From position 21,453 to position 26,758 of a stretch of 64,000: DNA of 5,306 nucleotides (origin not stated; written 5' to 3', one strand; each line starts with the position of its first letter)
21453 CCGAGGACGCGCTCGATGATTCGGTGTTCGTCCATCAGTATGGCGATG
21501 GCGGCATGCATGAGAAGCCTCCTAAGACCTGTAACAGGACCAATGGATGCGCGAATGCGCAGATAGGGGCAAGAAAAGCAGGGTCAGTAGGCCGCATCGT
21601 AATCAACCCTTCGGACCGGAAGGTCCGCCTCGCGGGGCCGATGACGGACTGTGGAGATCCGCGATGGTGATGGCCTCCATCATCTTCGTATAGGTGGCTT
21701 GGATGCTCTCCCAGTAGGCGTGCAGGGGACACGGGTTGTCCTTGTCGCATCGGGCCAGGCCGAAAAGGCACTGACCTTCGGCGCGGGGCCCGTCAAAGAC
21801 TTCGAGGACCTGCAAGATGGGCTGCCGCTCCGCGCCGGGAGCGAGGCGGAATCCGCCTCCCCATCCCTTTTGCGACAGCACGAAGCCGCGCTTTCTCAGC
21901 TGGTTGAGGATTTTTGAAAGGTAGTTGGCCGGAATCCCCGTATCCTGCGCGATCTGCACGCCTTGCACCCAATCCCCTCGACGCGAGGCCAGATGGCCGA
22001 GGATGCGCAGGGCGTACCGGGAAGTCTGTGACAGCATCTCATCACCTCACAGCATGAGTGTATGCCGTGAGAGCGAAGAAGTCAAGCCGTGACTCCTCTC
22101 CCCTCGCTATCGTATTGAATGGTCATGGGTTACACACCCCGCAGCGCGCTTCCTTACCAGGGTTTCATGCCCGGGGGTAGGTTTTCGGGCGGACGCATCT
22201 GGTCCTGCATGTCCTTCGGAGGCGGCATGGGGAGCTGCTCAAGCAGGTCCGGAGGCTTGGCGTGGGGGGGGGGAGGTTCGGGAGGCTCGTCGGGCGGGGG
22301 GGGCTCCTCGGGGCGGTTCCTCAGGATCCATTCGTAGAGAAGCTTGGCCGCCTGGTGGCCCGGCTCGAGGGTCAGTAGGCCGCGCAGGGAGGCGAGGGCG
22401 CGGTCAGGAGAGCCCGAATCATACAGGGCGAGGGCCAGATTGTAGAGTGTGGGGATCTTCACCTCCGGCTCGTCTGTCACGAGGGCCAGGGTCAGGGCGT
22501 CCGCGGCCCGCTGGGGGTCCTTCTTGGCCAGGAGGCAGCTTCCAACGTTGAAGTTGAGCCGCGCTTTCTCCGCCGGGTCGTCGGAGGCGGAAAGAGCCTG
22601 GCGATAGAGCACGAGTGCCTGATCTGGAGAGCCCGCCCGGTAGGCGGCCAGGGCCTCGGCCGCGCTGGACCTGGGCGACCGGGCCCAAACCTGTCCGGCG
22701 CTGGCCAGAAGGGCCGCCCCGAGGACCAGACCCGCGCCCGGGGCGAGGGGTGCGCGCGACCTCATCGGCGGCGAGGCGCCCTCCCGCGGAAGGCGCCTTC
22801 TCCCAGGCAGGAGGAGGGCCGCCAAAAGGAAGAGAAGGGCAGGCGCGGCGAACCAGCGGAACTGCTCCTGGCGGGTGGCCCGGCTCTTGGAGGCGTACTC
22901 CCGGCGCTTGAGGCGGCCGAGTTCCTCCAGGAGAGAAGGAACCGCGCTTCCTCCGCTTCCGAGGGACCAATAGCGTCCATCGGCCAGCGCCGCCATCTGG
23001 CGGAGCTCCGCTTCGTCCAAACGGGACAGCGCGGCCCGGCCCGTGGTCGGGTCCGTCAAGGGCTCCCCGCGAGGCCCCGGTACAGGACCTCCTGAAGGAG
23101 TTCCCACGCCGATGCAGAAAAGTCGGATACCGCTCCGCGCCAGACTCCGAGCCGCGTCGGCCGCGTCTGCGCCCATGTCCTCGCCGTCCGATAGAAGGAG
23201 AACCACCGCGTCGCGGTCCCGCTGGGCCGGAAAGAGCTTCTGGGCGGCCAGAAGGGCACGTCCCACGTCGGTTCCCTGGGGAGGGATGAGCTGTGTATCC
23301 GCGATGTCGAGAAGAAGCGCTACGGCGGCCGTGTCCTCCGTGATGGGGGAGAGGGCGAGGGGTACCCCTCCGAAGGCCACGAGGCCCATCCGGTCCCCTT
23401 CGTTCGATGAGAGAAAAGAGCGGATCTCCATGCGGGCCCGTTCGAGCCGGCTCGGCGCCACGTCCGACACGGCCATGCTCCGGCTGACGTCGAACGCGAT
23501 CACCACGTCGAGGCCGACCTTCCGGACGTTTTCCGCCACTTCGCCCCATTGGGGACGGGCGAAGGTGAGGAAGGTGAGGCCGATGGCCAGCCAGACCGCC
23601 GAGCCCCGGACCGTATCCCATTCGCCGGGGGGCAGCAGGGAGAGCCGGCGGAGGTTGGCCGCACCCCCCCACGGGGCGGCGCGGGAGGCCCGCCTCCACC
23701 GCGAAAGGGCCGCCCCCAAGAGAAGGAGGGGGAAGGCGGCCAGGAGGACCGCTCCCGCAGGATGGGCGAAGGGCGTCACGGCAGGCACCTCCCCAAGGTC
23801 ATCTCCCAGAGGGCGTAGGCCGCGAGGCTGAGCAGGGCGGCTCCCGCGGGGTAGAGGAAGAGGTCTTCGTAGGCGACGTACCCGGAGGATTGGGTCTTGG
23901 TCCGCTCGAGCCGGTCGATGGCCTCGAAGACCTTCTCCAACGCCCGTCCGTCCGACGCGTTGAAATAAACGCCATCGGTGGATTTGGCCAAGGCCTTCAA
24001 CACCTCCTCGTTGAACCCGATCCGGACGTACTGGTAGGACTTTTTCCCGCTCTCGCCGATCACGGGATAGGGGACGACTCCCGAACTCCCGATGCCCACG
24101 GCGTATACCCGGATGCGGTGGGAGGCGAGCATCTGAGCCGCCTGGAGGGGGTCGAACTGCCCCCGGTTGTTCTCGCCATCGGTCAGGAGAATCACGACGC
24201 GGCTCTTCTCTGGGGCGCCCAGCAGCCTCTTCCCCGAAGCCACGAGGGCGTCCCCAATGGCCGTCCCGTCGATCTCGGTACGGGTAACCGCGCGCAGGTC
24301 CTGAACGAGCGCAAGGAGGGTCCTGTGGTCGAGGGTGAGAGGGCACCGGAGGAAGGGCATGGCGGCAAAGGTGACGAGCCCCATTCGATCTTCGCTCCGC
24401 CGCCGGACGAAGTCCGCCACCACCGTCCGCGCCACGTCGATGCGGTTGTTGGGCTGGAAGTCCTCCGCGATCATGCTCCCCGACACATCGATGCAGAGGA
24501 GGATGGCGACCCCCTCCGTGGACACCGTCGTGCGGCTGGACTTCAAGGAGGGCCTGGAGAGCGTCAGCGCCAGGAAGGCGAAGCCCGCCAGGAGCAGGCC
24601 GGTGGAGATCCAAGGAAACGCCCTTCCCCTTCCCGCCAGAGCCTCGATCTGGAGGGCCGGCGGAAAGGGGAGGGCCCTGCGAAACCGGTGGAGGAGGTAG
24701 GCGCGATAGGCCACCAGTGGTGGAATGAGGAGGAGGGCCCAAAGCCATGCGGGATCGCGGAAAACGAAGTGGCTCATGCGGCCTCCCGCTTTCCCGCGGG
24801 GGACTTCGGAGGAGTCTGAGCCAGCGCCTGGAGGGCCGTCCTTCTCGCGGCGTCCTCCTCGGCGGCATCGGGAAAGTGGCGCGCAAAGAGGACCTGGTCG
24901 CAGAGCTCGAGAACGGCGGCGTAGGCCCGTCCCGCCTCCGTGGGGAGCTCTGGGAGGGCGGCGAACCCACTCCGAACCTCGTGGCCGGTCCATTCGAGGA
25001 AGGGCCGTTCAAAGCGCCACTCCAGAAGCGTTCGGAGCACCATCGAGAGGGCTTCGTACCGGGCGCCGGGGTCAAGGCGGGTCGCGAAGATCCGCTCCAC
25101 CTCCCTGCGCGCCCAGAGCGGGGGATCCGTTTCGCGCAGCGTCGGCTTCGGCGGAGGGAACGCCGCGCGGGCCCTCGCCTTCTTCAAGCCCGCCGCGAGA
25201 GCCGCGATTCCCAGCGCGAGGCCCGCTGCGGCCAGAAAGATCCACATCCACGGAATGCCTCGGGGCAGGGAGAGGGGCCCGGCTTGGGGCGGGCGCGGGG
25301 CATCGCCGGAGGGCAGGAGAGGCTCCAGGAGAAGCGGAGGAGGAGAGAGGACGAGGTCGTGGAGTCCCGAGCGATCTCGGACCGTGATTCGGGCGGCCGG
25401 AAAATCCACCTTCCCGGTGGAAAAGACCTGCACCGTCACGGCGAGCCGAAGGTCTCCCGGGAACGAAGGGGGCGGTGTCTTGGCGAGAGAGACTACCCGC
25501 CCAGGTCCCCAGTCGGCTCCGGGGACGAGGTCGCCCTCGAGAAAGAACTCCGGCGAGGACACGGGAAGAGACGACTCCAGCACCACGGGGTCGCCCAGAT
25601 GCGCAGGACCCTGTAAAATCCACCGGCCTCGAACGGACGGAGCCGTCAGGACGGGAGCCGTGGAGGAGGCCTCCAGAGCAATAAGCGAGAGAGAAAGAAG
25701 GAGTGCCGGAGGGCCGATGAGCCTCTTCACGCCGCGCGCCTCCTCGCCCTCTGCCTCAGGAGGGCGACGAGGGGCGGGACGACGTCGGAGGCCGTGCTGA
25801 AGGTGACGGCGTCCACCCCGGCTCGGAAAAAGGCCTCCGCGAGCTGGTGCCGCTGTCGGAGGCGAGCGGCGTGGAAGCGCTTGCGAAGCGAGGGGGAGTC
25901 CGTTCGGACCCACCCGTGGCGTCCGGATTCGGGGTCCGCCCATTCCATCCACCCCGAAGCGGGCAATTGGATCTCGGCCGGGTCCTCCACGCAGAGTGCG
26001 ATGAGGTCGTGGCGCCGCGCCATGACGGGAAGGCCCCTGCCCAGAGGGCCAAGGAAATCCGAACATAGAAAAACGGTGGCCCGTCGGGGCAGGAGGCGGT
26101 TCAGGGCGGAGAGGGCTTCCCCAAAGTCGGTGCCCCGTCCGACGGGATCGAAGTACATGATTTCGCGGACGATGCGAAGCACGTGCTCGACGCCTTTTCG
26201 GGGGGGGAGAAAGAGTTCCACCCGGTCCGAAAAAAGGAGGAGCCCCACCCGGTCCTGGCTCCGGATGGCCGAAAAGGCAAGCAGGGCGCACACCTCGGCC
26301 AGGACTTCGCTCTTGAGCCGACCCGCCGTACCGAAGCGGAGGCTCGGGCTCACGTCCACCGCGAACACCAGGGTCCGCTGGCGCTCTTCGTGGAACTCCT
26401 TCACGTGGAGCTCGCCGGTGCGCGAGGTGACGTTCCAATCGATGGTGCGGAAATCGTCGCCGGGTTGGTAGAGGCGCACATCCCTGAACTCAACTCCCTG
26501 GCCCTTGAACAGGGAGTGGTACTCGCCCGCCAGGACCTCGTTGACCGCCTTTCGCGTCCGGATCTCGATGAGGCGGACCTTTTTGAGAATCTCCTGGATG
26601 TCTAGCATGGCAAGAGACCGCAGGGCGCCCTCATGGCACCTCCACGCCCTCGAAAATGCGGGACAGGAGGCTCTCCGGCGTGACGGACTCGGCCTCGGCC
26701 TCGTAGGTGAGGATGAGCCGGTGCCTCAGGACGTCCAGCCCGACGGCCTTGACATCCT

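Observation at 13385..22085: Single co-oriented nitrogen-oxide module: Rrf2-hemerythrin-qNOR-cupin-porin-nrfHA-octaheme HAO-like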

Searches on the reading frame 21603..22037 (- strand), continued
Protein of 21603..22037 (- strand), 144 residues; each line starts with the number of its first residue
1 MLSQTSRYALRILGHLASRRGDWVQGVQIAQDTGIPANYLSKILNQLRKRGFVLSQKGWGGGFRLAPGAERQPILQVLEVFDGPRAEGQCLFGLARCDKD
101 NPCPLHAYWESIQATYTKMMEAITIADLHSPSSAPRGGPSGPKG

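Call 95: find_encoding_contigs(protein=P0356, flank=7000, max_places=1)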
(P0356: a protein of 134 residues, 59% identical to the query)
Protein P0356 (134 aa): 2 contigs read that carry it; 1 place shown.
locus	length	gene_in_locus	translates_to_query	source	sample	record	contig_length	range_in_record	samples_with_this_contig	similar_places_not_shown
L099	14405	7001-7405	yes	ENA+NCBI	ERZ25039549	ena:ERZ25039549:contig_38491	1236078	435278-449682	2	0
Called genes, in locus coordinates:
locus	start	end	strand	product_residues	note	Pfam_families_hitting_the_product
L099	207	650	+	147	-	PF00034:Cytochrom_C, PF13442:Cytochrome_CBB3 (faint)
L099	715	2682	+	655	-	PF18764:nos_propeller, PF13473:Cupredoxin_1 (weak), PF00116:COX2 (weak)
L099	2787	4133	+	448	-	PF13229:Beta_helix, PF05048:NosD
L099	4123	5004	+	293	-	PF00005:ABC_tran, PF13191:AAA_16 (faint), PF13555:AAA_29 (faint), PF02463:SMC_N (faint), PF13304:AAA_21 (weak)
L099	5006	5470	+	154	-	-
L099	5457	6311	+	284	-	PF12679:ABC2_membrane_2, PF12698:ABC2_membrane_3 (weak)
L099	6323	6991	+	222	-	-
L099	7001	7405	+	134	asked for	PF02082:Rrf2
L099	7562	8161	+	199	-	PF01243:PNPOx_N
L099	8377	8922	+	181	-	PF00376:MerR, PF13411:MerR_1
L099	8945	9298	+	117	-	PF01521:Fe-S_biosyn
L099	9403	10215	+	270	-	PF00005:ABC_tran, PF02463:SMC_N (faint)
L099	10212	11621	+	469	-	PF19295:SufBD_N, PF01458:SUFBD_core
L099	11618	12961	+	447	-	PF19295:SufBD_N (weak), PF01458:SUFBD_core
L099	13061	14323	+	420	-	PF00266:Aminotran_5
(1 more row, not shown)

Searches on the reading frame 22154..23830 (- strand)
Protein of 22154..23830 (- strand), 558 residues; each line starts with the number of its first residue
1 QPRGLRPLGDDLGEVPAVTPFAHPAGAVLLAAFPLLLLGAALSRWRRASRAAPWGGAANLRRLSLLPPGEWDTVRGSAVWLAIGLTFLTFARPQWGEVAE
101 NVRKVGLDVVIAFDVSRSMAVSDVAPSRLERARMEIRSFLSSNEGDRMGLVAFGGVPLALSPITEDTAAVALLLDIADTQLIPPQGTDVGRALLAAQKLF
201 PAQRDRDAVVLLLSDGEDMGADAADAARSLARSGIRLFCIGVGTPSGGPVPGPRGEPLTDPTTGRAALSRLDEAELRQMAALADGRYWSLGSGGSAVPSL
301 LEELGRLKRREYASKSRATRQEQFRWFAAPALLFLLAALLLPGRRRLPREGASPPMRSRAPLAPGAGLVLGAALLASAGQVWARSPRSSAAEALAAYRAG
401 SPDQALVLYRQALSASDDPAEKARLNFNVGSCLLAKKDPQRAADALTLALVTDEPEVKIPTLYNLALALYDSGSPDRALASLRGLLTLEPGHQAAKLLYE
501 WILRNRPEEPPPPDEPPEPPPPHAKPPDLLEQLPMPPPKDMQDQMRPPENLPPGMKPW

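Call 20: search_protein_families(library=pfam, proteins=[window:22154-23830:-], max_evalue=0.001)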
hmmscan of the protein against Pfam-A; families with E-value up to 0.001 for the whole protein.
window:22154-23830:- (558 aa): 10 families
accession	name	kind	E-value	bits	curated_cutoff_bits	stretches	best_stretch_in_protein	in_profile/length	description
PF13519.12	VWA_2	-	9.5e-17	62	27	1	109-217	1-107/107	von Willebrand factor type A domain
PF00092.34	VWA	-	2.4e-12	47.9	23.8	1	108-244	1-141/174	von Willebrand factor type A domain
PF07719.23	TPR_2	-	1.9e-09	37.3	27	0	462-492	4-34/34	Tetratricopeptide repeat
PF01882.25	DUF58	-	3.4e-07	30.1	23.4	1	100-277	29-203/216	Protein of unknown function DUF58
PF13432.12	TPR_16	-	1.3e-06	29.1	32.7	1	391-450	2-58/65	Tetratricopeptide repeat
PF14559.12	TPR_19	-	1.8e-06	28.6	25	0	397-449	2-51/68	Tetratricopeptide repeat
PF00515.34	TPR_1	-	6e-06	26.3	27.8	0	461-481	3-23/34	Tetratricopeptide repeat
PF05762.20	VWA_CoxE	-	2.8e-05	24.1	26.4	1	106-238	55-183/222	VWA domain containing CoxE-like protein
PF13181.12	TPR_8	-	0.00051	20.4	25.7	0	461-491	3-33/34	Tetratricopeptide repeat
PF13424.12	TPR_12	-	0.00067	20.2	30.1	0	393-450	10-72/77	Tetratricopeptide repeat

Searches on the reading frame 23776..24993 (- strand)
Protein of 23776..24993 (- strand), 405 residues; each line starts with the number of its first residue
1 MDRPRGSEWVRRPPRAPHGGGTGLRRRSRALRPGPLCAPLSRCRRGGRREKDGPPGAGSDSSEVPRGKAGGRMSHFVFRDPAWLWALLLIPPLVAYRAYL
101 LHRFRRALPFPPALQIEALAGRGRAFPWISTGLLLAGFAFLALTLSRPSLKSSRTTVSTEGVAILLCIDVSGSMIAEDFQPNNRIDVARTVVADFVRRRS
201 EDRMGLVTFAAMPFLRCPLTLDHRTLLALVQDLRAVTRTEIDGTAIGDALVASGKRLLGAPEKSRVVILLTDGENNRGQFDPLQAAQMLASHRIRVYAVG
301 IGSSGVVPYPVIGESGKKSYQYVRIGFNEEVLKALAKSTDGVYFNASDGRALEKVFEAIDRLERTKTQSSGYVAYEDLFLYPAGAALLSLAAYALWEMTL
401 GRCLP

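Call 20: search_protein_families(library=pfam, proteins=[window:23776-24993:-], max_evalue=0.001)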
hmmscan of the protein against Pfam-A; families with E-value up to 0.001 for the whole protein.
window:23776-24993:- (405 aa): 3 families
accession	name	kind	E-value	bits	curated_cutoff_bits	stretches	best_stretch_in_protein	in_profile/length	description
PF00092.34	VWA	-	7.7e-19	69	23.8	1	164-357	2-173/174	von Willebrand factor type A domain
PF13519.12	VWA_2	-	4.3e-16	59.9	27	1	164-274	1-107/107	von Willebrand factor type A domain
PF06707.17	DUF1194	-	2.1e-05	24.3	27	1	224-303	75-156/206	Protein of unknown function (DUF1194)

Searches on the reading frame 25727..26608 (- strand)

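Call 54: search_protein_families(library=pfam, proteins=[window:25727-26608:-], max_evalue=0.00001)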
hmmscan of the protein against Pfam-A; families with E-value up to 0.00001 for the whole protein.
window:25727-26608:- (293 aa): 2 families
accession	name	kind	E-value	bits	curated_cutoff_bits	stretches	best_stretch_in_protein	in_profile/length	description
PF01882.25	DUF58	-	2.2e-70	236.7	23.4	1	43-254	1-215/216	Protein of unknown function DUF58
PF13519.12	VWA_2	-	8.3e-14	52.5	27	1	80-185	1-106/107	von Willebrand factor type A domain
